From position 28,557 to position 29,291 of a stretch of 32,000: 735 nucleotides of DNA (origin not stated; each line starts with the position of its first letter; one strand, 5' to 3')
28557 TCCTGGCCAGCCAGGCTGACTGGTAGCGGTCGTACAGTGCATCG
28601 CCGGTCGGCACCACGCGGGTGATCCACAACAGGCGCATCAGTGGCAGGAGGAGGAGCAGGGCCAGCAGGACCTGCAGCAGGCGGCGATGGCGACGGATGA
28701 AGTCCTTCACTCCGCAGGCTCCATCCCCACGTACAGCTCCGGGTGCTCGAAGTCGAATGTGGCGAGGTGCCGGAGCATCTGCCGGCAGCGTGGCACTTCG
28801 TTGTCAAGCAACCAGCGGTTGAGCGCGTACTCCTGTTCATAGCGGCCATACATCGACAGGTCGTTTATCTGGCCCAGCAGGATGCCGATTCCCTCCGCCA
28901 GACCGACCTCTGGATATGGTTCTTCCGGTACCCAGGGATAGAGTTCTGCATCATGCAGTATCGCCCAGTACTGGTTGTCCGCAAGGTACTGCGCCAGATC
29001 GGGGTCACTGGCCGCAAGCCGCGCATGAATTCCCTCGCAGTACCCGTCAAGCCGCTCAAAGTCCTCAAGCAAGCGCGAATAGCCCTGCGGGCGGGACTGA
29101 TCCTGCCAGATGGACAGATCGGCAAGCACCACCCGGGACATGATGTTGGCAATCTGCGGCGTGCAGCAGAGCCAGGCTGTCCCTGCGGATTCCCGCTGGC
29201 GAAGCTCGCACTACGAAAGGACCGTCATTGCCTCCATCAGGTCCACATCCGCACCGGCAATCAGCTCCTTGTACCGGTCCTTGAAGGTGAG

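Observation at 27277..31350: Three tandem, translationally coupled paralogs of an unrecognised membrane-anchored helical protein, flanked on both sides by family-C lipoprotein genes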

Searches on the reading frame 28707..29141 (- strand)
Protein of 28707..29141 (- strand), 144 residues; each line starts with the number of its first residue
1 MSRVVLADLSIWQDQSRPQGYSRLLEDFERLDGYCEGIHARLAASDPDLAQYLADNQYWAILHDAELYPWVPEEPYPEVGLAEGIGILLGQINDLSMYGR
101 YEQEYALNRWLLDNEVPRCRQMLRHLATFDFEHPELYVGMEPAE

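Call 6: search_protein_families(library=pfam, proteins=[window:28707-29141:-], max_evalue=1)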
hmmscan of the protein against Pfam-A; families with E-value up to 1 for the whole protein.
window:28707-29141:- (144 aa): 1 family
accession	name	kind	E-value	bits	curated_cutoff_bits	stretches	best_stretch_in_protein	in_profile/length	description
PF17830.6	STI1-HOP_DP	-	0.032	14.6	29.1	1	43-65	8-30/55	STI1/HOP, DP domain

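Call 10: search_protein_families(library=ncbifam, proteins=[window:28707-29141:-], max_evalue=1)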
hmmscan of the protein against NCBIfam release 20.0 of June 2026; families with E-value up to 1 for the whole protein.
window:28707-29141:- (144 aa): 0 families

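Call 67: search_protein_families(library=padloc, proteins=[window:28707-29141:-], max_evalue=0.1)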
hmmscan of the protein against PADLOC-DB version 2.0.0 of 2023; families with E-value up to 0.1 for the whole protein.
window:28707-29141:- (144 aa): 0 families

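Call 68: search_protein_families(library=phrogs, proteins=[window:28707-29141:-], max_evalue=0.1)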
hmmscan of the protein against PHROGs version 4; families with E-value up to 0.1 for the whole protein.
window:28707-29141:- (144 aa): 0 families
